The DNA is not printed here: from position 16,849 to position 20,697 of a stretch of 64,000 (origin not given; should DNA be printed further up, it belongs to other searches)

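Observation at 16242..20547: Candidate toxin-immunity module: secreted 1183-aa protein with an EndoU-like RNase C-terminus plus a coupled downstream gene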

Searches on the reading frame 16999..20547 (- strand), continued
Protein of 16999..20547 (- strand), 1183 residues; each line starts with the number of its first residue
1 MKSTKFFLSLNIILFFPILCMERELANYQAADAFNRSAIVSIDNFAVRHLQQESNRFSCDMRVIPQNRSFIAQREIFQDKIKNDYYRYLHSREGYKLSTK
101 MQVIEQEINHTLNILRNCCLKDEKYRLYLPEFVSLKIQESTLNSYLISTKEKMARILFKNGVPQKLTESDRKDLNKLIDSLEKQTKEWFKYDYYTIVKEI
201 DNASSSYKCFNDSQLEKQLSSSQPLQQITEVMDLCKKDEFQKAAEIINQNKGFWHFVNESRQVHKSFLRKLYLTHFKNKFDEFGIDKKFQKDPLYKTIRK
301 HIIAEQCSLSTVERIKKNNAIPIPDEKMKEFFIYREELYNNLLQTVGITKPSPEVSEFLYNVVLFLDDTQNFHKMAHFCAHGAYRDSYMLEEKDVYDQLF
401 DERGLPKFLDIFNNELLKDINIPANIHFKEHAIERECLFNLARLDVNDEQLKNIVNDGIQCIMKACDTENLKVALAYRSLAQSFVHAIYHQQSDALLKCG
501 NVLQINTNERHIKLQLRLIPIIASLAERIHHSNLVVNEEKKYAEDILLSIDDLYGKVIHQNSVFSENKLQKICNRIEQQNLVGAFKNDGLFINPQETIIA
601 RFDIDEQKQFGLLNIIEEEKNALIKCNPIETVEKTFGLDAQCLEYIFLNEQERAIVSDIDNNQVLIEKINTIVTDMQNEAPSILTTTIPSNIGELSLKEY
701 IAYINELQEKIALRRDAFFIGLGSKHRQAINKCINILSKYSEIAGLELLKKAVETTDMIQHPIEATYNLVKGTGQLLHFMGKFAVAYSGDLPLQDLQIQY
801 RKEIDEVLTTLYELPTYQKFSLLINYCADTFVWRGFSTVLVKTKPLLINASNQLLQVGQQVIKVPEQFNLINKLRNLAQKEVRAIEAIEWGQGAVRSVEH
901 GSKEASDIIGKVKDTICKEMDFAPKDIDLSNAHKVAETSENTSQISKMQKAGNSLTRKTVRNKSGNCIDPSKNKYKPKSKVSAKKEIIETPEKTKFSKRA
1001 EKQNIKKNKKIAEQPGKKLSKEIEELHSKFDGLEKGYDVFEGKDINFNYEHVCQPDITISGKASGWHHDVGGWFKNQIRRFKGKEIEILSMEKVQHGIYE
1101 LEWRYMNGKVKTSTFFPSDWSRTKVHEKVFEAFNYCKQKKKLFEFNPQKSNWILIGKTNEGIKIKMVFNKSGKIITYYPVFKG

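Call 77: find_encoding_contigs(protein=P0009, flank=5000, max_places=2)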
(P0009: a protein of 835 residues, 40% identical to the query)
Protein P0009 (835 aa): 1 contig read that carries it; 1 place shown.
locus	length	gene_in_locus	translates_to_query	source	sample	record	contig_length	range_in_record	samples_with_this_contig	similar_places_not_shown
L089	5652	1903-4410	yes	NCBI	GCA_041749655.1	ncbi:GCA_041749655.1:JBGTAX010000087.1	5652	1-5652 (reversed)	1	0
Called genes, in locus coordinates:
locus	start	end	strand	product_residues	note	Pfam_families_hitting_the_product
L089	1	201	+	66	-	?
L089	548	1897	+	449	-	PF00004:AAA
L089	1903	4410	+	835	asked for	PF14436:EndoU_bacteria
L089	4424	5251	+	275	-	-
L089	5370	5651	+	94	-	?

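Call 80: list_cluster_members(proteins=[P0034, P0009, P0011, P0003, P0004, P0005, P0006, P0008, P0019, P0063])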
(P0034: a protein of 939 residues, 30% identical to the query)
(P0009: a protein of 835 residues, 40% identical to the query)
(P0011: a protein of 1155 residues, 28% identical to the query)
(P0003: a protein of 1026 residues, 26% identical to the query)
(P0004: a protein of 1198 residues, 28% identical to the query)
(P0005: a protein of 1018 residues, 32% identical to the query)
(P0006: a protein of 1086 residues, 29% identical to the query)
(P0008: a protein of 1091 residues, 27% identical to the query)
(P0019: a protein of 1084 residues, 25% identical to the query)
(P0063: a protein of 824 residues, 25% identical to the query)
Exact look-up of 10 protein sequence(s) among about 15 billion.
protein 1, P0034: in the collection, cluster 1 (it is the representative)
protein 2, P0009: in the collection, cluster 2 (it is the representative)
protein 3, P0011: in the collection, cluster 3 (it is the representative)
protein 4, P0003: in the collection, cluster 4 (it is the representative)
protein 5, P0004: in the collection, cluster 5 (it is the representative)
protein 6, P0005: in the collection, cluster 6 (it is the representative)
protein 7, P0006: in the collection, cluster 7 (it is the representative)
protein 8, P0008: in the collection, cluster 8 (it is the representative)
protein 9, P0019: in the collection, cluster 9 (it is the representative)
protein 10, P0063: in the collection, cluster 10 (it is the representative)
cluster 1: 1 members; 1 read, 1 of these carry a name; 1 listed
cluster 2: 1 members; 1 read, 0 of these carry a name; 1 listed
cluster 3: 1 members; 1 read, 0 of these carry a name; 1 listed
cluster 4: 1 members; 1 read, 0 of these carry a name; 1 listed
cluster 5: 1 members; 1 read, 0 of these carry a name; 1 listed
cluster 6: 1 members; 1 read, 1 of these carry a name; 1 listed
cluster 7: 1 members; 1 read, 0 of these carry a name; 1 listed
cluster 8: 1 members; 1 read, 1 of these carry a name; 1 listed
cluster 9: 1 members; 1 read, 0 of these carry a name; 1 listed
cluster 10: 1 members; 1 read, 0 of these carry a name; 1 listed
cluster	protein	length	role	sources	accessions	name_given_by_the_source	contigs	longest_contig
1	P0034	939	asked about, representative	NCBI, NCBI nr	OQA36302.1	MAG: hypothetical protein BWY54_00112 [Candidatus Dependentiae bacterium ADurb.Bin331]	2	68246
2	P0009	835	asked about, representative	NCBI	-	-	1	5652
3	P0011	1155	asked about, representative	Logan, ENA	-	-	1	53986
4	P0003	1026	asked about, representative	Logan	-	-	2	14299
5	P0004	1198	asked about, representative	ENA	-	-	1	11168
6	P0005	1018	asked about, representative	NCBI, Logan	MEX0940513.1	MAG: hypothetical protein WDZ41_04080 [Candidatus Babeliales bacterium]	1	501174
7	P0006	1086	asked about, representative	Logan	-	-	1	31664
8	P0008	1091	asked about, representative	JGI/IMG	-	hypothetical protein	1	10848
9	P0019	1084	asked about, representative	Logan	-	-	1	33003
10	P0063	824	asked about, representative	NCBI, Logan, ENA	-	-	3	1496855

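Call 81: find_encoding_contigs(protein=P0005, flank=6000, max_places=2)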
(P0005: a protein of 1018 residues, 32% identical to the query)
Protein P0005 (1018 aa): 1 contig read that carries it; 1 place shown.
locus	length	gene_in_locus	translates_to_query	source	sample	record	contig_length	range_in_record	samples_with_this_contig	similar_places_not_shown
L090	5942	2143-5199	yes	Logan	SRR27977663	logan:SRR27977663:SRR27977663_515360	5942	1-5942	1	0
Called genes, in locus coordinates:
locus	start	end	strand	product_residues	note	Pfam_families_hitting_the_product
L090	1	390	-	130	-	?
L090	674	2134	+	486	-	PF00004:AAA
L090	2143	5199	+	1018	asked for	-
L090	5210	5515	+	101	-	PF22400:DUF6980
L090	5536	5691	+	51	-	-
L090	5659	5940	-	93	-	?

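Call 82: find_encoding_contigs(protein=P0063, flank=6000, max_places=2)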
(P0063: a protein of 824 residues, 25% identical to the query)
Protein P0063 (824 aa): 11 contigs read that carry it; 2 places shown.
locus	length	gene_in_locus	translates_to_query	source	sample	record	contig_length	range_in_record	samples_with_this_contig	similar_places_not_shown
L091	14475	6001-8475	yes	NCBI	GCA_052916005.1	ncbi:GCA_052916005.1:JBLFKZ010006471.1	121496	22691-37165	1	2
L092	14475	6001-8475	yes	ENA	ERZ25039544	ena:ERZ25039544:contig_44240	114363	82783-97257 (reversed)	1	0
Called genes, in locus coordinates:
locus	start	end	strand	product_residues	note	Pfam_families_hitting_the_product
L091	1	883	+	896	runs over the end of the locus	PF00521:DNA_topoisoIV, PF03989:DNA_gyraseA_C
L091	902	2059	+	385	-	PF02481:DNA_processg_A, PF17782:WHD_DprA (weak)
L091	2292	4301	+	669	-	PF05729:NACHT (faint), PF00004:AAA, PF17862:AAA_lid_3 (faint)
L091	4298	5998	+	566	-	PF00004:AAA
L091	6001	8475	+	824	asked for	PF15534:Ntox35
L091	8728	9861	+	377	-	PF13637:Ank_4 (faint), PF00023:Ank (faint), PF13606:Ank_3 (faint), PF12796:Ank_2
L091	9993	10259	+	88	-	PF01783:Ribosomal_L32p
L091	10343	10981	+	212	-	-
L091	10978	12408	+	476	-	PF00749:tRNA-synt_1c, PF19269:Anticodon_2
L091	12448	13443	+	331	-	PF00698:Acyl_transf_1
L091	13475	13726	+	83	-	PF23297:ACP_SdgA_C (weak), PF00550:PP-binding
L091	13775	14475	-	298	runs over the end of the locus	PF12796:Ank_2 (faint), PF13637:Ank_4 (faint), PF00023:Ank (faint)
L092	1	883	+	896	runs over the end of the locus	PF00521:DNA_topoisoIV, PF03989:DNA_gyraseA_C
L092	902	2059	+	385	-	PF02481:DNA_processg_A, PF17782:WHD_DprA (weak)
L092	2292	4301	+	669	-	PF05729:NACHT (faint), PF00004:AAA, PF17862:AAA_lid_3 (faint)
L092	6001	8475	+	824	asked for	PF15534:Ntox35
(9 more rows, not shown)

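Call 83: search_protein_families(library=pfam, proteins=[L090:5210-5512:+, L090:674-2131:+, L086:6586-7158:+], max_evalue=0.01)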
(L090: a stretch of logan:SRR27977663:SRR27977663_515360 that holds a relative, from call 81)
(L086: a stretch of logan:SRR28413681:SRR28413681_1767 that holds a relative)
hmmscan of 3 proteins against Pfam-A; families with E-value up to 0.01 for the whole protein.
L090:5210-5512:+ (101 aa): 1 family
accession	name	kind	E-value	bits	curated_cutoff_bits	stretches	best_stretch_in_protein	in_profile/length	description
PF22400.1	DUF6980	-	2.6e-14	53.6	27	1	4-98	11-99/99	Domain of unknown function (DUF6980)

L090:674-2131:+ (486 aa): 6 families
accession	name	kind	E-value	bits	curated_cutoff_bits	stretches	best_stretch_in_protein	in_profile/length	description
PF00004.35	AAA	-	3.5e-18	66.7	21.2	1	128-249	2-125/131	ATPase family associated with various cellular activities (AAA)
PF07728.20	AAA_5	-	6.5e-05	23.4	22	0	127-147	2-22/139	AAA domain (dynein-related subfamily)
PF05496.18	RuvB_N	-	0.00023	21.4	27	1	95-161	6-70/159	Holliday junction DNA helicase RuvB P-loop domain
PF20720.3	nSTAND3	-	0.00048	20.3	27.2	1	128-234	21-112/155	Novel STAND NTPase 3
PF05729.18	NACHT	-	0.0032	17.7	26.7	0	127-148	3-24/167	NACHT domain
PF24883.2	NPHP3_N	-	0.0041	17.8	24.8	0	127-177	25-73/164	Nephrocystin 3, N-terminal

L086:6586-7158:+ (191 aa): 1 family
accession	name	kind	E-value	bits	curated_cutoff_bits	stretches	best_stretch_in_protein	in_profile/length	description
PF13428.12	TPR_14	-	0.0051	17.8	23.5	0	5-40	6-41/44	Tetratricopeptide repeat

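Call 90: search_protein_families(library=pfam, alignment_id=A4, max_evalue=0.001)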
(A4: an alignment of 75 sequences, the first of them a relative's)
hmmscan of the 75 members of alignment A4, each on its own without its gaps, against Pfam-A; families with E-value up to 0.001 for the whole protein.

A. member 1, P0007 (371 aa): 1 family
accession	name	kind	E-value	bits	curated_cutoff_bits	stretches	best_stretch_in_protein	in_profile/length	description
PF14436.11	EndoU_bacteria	-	4.2e-11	43.7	25.3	1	246-369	10-128/129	Bacterial EndoU nuclease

B. families by the number of members that match (of 75 scanned): 3 families
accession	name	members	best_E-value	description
PF14436.11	EndoU_bacteria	75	4.9e-16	Bacterial EndoU nuclease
PF07591.16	PT-HINT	1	0.00012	Pretoxin HINT domain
PF14890.11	Intein_splicing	1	0.00097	Intein splicing domain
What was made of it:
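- On CDI (CdiB/CdiA/CdiI), Rhs/T6SS, LXG/T7SS and MafB delivery classes: None in 75 of its closest EndoU relatives either, apart from one PT-HINT (call 90).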

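Call 93: search_solved_structures(query=L090:674-2131:+, max_evalue=0.00001)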
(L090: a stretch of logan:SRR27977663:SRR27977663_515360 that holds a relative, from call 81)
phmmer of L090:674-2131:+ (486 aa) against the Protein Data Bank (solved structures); distinct sequences matched with E-value up to 0.00001: 197 (the best 60 are shown).
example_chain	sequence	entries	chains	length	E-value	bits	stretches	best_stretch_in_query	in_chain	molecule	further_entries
9ox9_A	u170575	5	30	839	2.7e-24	89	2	123-321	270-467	vesicle-fusing ATPase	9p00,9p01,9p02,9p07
9m4n_A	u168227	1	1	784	3.7e-23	85.2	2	123-302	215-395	Cell division control protein 48 homolog A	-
9m3v_A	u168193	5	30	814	4e-23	85.1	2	123-302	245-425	Cell division control protein 48 homolog A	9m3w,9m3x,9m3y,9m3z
7wub_D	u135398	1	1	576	9.4e-23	83.9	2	124-308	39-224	Transitional endoplasmic reticulum ATPase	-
6mck_A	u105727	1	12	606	1.2e-22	83.6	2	124-308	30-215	Transitional endoplasmic reticulum ATPase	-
7wub_C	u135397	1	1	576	1.4e-22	83.3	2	124-308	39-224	Transitional endoplasmic reticulum ATPase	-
7rlj_A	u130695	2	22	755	2.6e-22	82.4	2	124-308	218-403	Transitional endoplasmic reticulum ATPase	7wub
8yka_A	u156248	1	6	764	2.7e-22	82.4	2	124-308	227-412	Transitional endoplasmic reticulum ATPase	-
7y4w_A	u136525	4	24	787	3e-22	82.2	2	124-308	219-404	Transitional endoplasmic reticulum ATPase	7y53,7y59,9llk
7rlf_A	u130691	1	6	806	3.2e-22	82.1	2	124-308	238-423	Transitional endoplasmic reticulum ATPase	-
7bp9_A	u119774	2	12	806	3.3e-22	82.1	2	124-308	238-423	Transitional endoplasmic reticulum ATPase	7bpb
5c19_A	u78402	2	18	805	3.3e-22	82.1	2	124-308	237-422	Transitional endoplasmic reticulum ATPase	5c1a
10qq_A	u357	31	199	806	3.3e-22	82.1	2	124-308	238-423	Transitional endoplasmic reticulum ATPase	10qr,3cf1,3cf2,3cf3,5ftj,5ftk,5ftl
7l5w_A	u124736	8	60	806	3.3e-22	82.1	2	124-308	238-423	Transitional endoplasmic reticulum ATPase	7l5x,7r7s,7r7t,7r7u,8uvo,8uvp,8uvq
7k57_A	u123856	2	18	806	3.3e-22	82.1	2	124-308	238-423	Transitional endoplasmic reticulum ATPase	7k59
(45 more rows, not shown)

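Call 96: search_protein_families(library=pfam, proteins=[L089:4424-5248:+, L088:3261-4037:+, L088:2554-3261:+, L088:2062-2427:+, L084:9593-10003:+, L084:9242-9586:+, L082:9872-11209:+], max_evalue=1)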
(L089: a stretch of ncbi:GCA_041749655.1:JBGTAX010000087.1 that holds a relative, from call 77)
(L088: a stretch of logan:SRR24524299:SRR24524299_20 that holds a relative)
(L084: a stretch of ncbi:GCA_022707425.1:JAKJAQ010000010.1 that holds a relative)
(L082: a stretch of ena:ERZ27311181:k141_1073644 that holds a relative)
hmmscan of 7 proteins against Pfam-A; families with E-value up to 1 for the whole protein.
L089:4424-5248:+ (275 aa): 2 families
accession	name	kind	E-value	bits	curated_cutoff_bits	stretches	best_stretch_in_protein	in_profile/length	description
PF20304.3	Sp-CxC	-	0.0095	16.4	27.5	1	189-217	27-57/63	Small protein from certain CxC ATPase-based DNA modification systems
PF21520.3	ITGAX-like_Ig_3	-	0.13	12.2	27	1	176-251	61-137/181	Integrin alpha-X-like, Ig-like domain 3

L088:3261-4037:+ (259 aa): 0 families

L088:2554-3261:+ (236 aa): 1 family
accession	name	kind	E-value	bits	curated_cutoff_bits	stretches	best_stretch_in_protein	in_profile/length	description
PF17523.7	MPS-4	-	0.19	12.3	25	1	59-92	4-37/78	MinK-related peptide, potassium channel accessory sub-unit protein 4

L088:2062-2427:+ (122 aa): 0 families

L084:9593-10003:+ (137 aa): 0 families

L084:9242-9586:+ (115 aa): 1 family
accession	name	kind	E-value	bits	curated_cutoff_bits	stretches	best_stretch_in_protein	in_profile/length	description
PF14436.11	EndoU_bacteria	-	0.00079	20.2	25.3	1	9-110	18-128/129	Bacterial EndoU nuclease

L082:9872-11209:+ (446 aa): 0 families

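Call 99: find_encoding_contigs(protein=P0008, flank=4000, max_places=1)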
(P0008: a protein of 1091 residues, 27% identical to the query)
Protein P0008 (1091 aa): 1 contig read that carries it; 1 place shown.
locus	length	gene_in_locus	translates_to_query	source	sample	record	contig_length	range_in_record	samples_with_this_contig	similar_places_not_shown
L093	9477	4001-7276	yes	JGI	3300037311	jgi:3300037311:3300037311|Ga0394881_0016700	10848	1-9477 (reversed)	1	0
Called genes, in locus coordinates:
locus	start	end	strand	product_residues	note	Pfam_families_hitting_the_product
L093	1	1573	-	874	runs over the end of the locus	PF00675:Peptidase_M16, PF05193:Peptidase_M16_C, PF00675:Peptidase_M16, PF05193:Peptidase_M16_C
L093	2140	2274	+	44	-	-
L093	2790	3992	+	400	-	PF00004:AAA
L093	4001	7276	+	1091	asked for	-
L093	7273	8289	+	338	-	-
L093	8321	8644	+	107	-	-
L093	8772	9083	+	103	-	-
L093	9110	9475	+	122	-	?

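Call 100: find_encoding_contigs(protein=P0006, flank=4000, max_places=1)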
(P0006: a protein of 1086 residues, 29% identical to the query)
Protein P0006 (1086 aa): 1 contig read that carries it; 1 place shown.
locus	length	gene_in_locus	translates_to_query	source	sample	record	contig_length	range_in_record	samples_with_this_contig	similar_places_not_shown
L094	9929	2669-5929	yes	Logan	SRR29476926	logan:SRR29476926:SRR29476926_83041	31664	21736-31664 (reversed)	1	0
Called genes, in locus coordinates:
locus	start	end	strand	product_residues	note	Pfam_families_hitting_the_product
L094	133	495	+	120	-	-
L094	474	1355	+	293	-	PF00004:AAA, PF07728:AAA_5 (weak), PF13173:AAA_14 (faint)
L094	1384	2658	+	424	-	PF00004:AAA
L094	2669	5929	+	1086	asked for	-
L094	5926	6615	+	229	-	-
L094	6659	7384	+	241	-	PF14559:TPR_19 (faint), PF13431:TPR_17 (faint)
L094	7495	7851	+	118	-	-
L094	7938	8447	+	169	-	-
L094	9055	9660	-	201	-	-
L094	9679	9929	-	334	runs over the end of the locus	PF00579:tRNA-synt_1b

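Call 101: find_encoding_contigs(protein=P0019, flank=4000, max_places=1)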
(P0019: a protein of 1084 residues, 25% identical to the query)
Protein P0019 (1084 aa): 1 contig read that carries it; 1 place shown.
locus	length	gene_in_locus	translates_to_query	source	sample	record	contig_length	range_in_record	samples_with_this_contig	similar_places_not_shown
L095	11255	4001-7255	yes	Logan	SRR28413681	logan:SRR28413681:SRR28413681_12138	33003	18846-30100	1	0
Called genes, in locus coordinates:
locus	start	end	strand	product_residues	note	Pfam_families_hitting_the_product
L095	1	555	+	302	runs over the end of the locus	-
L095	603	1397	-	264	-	-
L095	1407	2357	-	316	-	PF00005:ABC_tran, PF13304:AAA_21 (weak)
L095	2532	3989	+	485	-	PF00004:AAA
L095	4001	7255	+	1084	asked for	-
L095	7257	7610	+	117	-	-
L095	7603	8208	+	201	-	-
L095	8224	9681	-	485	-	PF03435:Sacchrp_dh_NADP, PF16653:Sacchrp_dh_C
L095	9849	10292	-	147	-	PF13857:Ank_5 (faint), PF13606:Ank_3 (faint), PF12796:Ank_2, PF13637:Ank_4 (weak), PF00023:Ank (weak)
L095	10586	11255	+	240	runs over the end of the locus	-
